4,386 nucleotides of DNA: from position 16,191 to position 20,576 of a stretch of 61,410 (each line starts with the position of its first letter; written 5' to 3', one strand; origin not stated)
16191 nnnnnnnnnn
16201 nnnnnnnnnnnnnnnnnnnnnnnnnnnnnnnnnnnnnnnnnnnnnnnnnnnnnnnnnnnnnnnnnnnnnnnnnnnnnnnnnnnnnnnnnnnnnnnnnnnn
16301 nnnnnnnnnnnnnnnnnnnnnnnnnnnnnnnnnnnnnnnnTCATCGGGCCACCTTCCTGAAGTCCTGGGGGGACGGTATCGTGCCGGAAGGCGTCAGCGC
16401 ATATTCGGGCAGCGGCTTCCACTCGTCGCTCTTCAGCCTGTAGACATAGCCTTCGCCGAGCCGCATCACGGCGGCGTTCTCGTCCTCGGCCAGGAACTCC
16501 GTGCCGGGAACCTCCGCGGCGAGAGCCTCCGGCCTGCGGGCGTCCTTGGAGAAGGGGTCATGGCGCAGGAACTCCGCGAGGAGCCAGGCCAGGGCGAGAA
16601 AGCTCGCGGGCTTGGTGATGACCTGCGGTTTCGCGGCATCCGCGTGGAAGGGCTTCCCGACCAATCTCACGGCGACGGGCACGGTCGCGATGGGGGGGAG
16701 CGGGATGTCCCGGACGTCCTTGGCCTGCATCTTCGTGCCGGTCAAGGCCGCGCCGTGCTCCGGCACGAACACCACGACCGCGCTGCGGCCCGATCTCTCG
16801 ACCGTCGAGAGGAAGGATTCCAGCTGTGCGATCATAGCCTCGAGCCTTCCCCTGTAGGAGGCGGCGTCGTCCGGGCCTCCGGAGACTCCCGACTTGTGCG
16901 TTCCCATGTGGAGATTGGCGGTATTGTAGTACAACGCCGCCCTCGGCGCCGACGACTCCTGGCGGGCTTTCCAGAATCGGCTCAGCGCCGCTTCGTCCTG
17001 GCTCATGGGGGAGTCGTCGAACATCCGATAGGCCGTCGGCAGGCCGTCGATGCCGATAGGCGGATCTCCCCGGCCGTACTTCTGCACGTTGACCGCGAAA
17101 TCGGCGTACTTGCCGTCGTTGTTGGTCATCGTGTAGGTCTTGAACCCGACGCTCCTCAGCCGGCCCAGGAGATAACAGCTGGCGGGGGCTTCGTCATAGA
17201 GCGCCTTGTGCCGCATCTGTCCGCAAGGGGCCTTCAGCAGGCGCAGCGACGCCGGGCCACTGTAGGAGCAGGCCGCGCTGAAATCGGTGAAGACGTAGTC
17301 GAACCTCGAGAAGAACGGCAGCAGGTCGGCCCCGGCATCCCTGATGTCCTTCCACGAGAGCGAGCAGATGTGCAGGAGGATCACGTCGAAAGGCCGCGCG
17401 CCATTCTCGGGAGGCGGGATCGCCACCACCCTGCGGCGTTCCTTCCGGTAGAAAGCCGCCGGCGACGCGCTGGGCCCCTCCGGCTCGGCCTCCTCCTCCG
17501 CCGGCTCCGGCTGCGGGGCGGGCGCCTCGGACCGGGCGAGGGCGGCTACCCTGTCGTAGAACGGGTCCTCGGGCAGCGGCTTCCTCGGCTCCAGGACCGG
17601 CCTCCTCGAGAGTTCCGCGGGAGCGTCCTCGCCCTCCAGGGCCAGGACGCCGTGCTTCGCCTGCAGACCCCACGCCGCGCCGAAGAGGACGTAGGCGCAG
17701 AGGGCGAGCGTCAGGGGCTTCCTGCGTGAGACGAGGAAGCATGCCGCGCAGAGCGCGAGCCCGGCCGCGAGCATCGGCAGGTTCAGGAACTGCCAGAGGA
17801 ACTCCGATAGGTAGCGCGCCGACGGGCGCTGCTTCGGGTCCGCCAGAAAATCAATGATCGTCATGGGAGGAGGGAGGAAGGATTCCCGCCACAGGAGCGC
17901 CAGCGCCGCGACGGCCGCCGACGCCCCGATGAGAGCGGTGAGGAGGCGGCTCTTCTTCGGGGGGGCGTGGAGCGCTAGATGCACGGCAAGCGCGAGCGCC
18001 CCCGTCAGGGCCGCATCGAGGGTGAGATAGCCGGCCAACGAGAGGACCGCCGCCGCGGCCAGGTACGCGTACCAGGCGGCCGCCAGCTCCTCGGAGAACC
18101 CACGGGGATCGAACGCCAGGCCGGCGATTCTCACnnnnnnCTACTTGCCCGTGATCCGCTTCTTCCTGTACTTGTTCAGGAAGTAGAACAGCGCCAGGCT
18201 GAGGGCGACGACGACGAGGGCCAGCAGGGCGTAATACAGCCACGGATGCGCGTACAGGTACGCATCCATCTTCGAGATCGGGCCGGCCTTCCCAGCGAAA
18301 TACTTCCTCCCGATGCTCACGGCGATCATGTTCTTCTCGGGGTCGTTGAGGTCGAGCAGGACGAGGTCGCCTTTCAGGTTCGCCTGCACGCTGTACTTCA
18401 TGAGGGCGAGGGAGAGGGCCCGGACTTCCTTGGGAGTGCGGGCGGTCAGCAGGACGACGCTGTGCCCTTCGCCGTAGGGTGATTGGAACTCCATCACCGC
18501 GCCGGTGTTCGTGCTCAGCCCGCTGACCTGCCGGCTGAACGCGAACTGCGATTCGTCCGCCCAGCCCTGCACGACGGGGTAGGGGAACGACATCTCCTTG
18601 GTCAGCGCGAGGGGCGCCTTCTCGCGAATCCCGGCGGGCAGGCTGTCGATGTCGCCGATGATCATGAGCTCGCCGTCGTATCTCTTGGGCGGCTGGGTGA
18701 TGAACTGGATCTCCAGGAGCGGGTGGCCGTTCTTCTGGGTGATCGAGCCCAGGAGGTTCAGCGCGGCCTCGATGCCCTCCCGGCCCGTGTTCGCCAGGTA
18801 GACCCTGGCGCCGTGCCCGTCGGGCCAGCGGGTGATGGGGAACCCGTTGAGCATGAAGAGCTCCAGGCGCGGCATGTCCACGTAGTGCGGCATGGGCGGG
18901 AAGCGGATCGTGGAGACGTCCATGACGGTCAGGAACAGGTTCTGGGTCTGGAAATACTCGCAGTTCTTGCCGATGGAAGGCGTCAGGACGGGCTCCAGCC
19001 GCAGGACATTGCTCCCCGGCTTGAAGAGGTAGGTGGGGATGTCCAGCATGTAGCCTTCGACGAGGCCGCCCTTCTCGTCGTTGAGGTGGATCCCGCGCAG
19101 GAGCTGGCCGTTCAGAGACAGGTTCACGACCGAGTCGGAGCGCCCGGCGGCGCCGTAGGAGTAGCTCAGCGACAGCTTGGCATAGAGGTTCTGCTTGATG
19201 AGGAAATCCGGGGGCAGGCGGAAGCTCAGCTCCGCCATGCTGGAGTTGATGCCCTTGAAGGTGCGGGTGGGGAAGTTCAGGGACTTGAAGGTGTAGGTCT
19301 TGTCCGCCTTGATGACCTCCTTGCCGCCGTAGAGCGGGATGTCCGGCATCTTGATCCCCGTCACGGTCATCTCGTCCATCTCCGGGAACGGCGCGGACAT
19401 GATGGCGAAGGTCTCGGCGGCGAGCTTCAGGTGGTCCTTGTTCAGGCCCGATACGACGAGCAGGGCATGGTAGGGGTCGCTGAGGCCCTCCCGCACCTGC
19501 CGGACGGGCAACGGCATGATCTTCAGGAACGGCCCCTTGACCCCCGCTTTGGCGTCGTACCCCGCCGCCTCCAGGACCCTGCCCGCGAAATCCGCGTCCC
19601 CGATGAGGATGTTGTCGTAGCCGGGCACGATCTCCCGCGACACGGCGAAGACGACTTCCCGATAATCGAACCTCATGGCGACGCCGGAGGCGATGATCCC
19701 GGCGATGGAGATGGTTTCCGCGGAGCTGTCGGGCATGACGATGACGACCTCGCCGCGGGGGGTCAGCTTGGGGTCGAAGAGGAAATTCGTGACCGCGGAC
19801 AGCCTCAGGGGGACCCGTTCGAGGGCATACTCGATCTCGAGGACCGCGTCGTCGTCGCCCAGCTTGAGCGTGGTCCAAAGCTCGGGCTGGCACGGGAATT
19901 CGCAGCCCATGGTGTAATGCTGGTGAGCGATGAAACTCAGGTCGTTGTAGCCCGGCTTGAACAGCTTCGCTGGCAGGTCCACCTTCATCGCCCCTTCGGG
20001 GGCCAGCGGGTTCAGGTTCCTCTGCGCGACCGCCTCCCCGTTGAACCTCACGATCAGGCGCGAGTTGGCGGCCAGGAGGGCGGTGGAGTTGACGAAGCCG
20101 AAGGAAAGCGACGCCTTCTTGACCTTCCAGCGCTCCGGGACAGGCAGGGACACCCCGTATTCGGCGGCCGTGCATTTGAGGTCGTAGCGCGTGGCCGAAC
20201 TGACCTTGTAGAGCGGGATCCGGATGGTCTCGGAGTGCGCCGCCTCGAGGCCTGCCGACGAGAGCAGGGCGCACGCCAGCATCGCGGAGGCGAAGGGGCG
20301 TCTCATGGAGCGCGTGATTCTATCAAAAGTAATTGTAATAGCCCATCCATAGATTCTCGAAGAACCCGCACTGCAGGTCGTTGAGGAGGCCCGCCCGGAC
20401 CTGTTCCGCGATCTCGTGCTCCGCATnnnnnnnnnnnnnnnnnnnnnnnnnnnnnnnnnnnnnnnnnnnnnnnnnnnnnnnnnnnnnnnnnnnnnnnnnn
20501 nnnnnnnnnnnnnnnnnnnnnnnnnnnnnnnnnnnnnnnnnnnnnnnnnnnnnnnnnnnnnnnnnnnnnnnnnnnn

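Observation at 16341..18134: BcsG-type phosphoethanolamine transferase outside Enterobacteria-like context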

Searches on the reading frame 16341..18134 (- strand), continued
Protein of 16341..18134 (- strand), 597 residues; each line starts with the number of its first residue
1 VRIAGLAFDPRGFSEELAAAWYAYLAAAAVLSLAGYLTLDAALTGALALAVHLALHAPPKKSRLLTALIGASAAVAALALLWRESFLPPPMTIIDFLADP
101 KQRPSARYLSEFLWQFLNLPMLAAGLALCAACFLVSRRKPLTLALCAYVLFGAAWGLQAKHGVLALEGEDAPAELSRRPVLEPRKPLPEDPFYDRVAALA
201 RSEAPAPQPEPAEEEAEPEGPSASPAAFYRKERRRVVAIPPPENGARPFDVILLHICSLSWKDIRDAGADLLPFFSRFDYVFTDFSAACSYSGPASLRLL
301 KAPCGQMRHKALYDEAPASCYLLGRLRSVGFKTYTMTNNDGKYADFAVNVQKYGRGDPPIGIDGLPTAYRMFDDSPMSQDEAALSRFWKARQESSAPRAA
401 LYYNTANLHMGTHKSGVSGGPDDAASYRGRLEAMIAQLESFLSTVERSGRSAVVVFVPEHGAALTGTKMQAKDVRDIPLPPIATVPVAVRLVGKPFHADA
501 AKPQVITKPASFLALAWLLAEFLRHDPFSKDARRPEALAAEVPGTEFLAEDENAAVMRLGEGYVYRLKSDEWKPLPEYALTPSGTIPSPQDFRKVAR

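Call 25: find_related_loci(query=A1, collection=genome_contigs, flank=10000)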
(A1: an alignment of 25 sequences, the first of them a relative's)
Query A1 (597 aa) in genome_contigs; peptide patterns used: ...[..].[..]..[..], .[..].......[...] (x = any residue, [..] = any of these).
422 stretches matched a pattern; 395 encode a relative of the query (tblastn E <= 1e-3); the best 80 are kept; 80 distinct loci.
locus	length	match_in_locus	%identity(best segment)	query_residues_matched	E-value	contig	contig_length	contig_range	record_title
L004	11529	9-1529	63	96-597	0e+0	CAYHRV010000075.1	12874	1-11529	MAG TPA_asm: uncultured Elusimicrobia bacterium isolate ERP119705_co15_213 genome assembly, contig: NODE_5508_length_128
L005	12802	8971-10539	54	21-597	0e+0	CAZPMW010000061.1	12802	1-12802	MAG TPA_asm: uncultured Elusimicrobiaceae bacterium isolate SRP272421_co3_746 genome assembly, contig: NODE_14119_length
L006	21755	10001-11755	58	21-596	0e+0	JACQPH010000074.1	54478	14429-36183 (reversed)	MAG: Elusimicrobia bacterium isolate NC_groundwater_1302_Ag_S-0.2um_62_53 S_p2_S4_coassembly_k141_2044215, whole genome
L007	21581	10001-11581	52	16-597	0e+0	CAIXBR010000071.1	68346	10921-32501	MAG: uncultured Elusimicrobia bacterium isolate AlinenLipids_bin-3311 genome assembly, contig: bin-3311:071/132, whole g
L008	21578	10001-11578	54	16-597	0e+0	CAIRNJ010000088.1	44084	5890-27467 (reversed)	MAG: uncultured Elusimicrobia bacterium isolate MJ_bin-1308 genome assembly, contig: bin-1308:088/112, whole genome shot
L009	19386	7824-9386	53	21-594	9e-180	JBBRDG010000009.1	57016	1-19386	MAG: Elusimicrobiales bacterium isolate Co_metawrap_2441 Cmw_2441_k141_23613816_length_57016_cov_13.9991, whole genome s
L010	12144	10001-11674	52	24-588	2e-161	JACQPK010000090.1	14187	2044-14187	MAG: Elusimicrobia bacterium isolate NC_groundwater_1305_Ag_S-0.2um_70_34 S_p2_S4_coassembly_k141_746777, whole genome s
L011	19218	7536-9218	57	21-592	0e+0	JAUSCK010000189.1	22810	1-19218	MAG: Elusimicrobiota bacterium isolate E14_concoct.bin.112_sub E14_k141_1280690, whole genome shotgun sequence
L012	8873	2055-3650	55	1-594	5e-135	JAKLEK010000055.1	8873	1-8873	MAG: Elusimicrobia bacterium isolate RA.bin131 RA.bin131_55, whole genome shotgun sequence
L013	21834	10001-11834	47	21-597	2e-148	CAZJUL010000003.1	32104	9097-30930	MAG TPA_asm: uncultured Elusimicrobiaceae bacterium isolate binchicken_co356_8 genome assembly, contig: NODE_766_length_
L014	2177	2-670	73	375-597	2e-109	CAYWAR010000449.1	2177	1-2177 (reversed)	MAG TPA_asm: uncultured Elusimicrobia sp. isolate binchicken_co248_100 genome assembly, contig: NODE_131277_length_2177_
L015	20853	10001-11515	35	19-577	1e-97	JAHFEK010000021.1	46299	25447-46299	MAG: Nitrospinales bacterium isolate nzgw267 NODE_1005_length_46300_cov_4.117153, whole genome shotgun sequence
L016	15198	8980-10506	34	14-577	1e-96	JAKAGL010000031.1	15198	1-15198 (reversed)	MAG: bacterium isolate WY2.bin26 NODE_5691_length_15198_cov_1.164953, whole genome shotgun sequence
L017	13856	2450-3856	36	71-575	2e-94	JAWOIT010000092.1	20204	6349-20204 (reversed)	MAG: Pseudomonadota bacterium isolate CWP5-2.bin.67 k191_1089401, whole genome shotgun sequence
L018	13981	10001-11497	45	19-572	5e-94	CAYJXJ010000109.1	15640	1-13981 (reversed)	MAG TPA_asm: uncultured Elusimicrobia bacterium isolate ERP125453_co1_480 genome assembly, contig: NODE_3886_length_1564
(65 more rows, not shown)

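Call 73: predict_structure(alignment_id=A1)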
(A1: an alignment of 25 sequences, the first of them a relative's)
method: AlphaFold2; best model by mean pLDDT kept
length: 597 residues; sequences in the alignment: 25
mean_pLDDT: 86.1   pTM: 0.85
mean pLDDT of the five models: 86.1, 79.5, 79.3, 78.4, 78.3
residues with pLDDT >= 90: 360; 70-90: 162; 50-70: 33; < 50: 42
segments of 3 or more residues with pLDDT < 50: 1-6, 172-190, 204-218
pLDDT, mean of each block of 10 residues (from residue 1): 47 83 94 88 92 81 81 90 86 83 80 77 90 93 95 87 66 43 41 55 48 42 86 91 95 97 96 97 94 94 93 93 97 97 91 96 94 91 97 96 94 81 88 97 96 97 87 83 96 85 94 97 95 94 93 89 86 88 94 93
secondary structure, 60 per line:
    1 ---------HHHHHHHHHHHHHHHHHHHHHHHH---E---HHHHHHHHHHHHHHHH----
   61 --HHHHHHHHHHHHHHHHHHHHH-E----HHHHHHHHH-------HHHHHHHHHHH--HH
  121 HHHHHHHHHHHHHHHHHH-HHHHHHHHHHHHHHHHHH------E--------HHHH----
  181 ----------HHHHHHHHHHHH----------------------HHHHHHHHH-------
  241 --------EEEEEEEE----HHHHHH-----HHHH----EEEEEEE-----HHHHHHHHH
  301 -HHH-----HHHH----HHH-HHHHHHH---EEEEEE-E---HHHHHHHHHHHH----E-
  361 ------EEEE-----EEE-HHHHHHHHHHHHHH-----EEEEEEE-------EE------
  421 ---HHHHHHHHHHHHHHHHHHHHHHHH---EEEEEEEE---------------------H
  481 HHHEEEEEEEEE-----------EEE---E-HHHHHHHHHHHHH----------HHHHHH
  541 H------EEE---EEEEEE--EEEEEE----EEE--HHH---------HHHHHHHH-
elements in order: H10-33 H41-56 H63-83 H90-98 H106-116 H119-138 H140-157 H173-176 H191-202 H225-233 E249-256 H261-266 H272-275 E280-286 H292-300 H310-313 H322-328 E332-337 H343-354 E367-370 E376-378 H380-393 E399-405 H424-447 E451-458 H480-483 E484-492 E504-506 H512-524 H535-541 E548-550 E554-559 E562-567 E572-574 H589-596

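Call 75: fold_search(model_id=the predicted structure, library=pdb)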
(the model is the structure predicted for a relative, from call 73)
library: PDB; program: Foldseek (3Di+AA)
matches with E <= 10: 454; with E <= 0.001: 171
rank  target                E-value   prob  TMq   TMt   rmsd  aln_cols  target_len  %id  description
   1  6pcz_B                2.2e-35  1.00  0.56  0.91   1.9       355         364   37  Crystal structure of the bacterial cellulose synthase subunit G (BcsG) catalytic domain from Escherichia coli, selenom (released 2020-03-18)
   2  5ojh                  3.9e-34  1.00  0.56  0.87   1.9       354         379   36  Crystal structure of the extramembrane domain of the cellulose biosynthetic protein BcsG from Salmonella typhimurium (released 2018-08-08)
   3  6pcz_A                3.9e-34  1.00  0.56  0.91   1.9       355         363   37  Crystal structure of the bacterial cellulose synthase subunit G (BcsG) catalytic domain from Escherichia coli, selenom (released 2020-03-18)
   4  5olt                  4.8e-34  1.00  0.56  0.86   7.9       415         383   32  Crystal structure of the extramembrane domain of the cellulose biosynthetic protein BcsG from Salmonella typhimurium (released 2018-08-08)
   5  6pd0_A                6.7e-34  1.00  0.56  0.90   1.8       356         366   37  Crystal structure of the bacterial cellulose synthase subunit G (BcsG) from Escherichia coli, catalytic domain (released 2020-03-18)
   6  6v8q_A                4.5e-12  1.00  0.38  0.40  23.3       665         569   12  Structure of an inner membrane protein required for PhoPQ regulated increases in outer membrane cardiolipin (released 2020-03-18)
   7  3lxq_A                1.2e-11  1.00  0.40  0.56   8.7       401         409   14  The Crystal Structure of a Protein in the Alkaline Phosphatase Superfamily from Vibrio parahaemolyticus to 1.95A (released 2010-03-09)
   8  3lxq_B                3.5e-11  1.00  0.41  0.57   8.7       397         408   13  The Crystal Structure of a Protein in the Alkaline Phosphatase Superfamily from Vibrio parahaemolyticus to 1.95A (released 2010-03-09)
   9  6xlp_A                4.5e-11  1.00  0.37  0.37  23.4       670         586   12  Structure of the essential inner membrane lipopolysaccharide-PbgA complex (released 2020-08-26)
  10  6v8q_B                2.8e-10  1.00  0.35  0.37  23.3       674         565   14  Structure of an inner membrane protein required for PhoPQ regulated increases in outer membrane cardiolipin (released 2020-03-18)
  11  5i5d_D                1.0e-09  1.00  0.37  0.60   7.2       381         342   12  Salmonella global domain 245 (released 2017-04-19)
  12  5i5d_C                1.1e-09  1.00  0.38  0.63   6.7       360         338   11  Salmonella global domain 245 (released 2017-04-19)
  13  4uor_C                1.7e-09  1.00  0.38  0.51  10.0       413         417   14  Structure of lipoteichoic acid synthase LtaS from Listeria monocytogenes in complex with glycerol phosphate (released 2014-08-27)
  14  5i5f_A                2.0e-09  1.00  0.39  0.64   6.6       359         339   11  Salmonella global domain 191 (released 2016-08-17)
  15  6vat_F                2.2e-09  1.00  0.38  0.62   8.8       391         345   13  Structure of the periplasmic domain of YejM from Salmonella typhimurium (released 2020-08-26)
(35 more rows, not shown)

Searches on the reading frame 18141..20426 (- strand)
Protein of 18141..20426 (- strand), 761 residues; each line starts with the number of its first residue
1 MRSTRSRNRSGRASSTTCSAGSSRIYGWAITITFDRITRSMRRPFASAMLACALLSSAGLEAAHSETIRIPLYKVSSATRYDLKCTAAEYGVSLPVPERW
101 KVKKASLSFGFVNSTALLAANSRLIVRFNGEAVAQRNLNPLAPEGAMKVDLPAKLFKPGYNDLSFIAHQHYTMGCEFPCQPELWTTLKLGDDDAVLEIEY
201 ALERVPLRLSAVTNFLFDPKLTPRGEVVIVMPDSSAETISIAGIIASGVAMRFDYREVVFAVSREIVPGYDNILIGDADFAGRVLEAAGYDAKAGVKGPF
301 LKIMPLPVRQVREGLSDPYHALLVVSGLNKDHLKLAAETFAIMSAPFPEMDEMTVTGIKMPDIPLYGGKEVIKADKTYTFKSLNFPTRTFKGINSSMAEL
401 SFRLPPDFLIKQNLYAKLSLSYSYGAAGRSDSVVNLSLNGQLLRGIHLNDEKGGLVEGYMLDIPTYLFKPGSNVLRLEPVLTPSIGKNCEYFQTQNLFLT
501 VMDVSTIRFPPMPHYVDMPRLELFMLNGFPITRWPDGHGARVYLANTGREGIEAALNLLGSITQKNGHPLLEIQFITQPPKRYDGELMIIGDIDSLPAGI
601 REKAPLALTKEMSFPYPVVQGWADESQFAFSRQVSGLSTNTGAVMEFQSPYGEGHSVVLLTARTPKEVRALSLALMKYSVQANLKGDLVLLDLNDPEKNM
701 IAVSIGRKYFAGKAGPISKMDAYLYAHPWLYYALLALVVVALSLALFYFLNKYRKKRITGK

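Call 7: search_protein_families(library=pfam, proteins=[window:18141-20426:-], max_evalue=0.01)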
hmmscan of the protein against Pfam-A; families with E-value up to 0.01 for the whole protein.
window:18141-20426:- (761 aa): 1 family
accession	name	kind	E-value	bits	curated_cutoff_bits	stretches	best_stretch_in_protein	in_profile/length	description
PF03170.19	BcsB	-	4.7e-110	369.2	21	1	68-660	4-606/606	Bacterial cellulose synthase subunit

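Call 8: search_protein_families(library=ncbifam, proteins=[window:18141-20426:-], max_evalue=0.01)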
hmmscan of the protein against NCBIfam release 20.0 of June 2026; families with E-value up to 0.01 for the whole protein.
window:18141-20426:- (761 aa): 9 families
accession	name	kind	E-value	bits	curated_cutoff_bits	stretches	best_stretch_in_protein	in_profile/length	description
NF008329.0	PRK11114.2-3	equivalog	2e-74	251.4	1098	1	60-757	20-708/713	cellulose biosynthesis cyclic di-GMP-binding regulatory protein BcsB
NF008323.1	PRK11114.1-1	equivalog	4e-67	227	750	1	77-758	12-711/712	cellulose biosynthesis cyclic di-GMP-binding regulatory protein BcsB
NF008330.0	PRK11114.2-4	subfamily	2.2e-51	174.8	945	1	65-758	50-758/761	cellulose biosynthesis cyclic di-GMP-binding regulatory protein BcsB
NF008325.0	PRK11114.1-3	equivalog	1.5e-49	168.7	922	1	80-759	73-762/766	cellulose biosynthesis cyclic di-GMP-binding regulatory protein BcsB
NF008326.0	PRK11114.1-5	equivalog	3.8e-41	141.2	1107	1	43-756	55-778/782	cellulose biosynthesis cyclic di-GMP-binding regulatory protein BcsB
NF008327.0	PRK11114.2-1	equivalog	1.7e-33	115.9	1218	1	82-749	153-833/845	cellulose biosynthesis cyclic di-GMP-binding regulatory protein BcsB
NF008324.0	PRK11114.1-2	equivalog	6.7e-28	97.3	972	2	83-576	124-616/824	cellulose biosynthesis cyclic di-GMP-binding regulatory protein BcsB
NF008328.0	PRK11114.2-2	equivalog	1.5e-25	89.5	1667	2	83-448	88-446/788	cellulose biosynthesis cyclic di-GMP-binding regulatory protein BcsB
NF008331.0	PRK11114.2-5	equivalog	1.2e-20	73.6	1658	1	86-751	73-748/771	cellulose biosynthesis cyclic di-GMP-binding regulatory protein BcsB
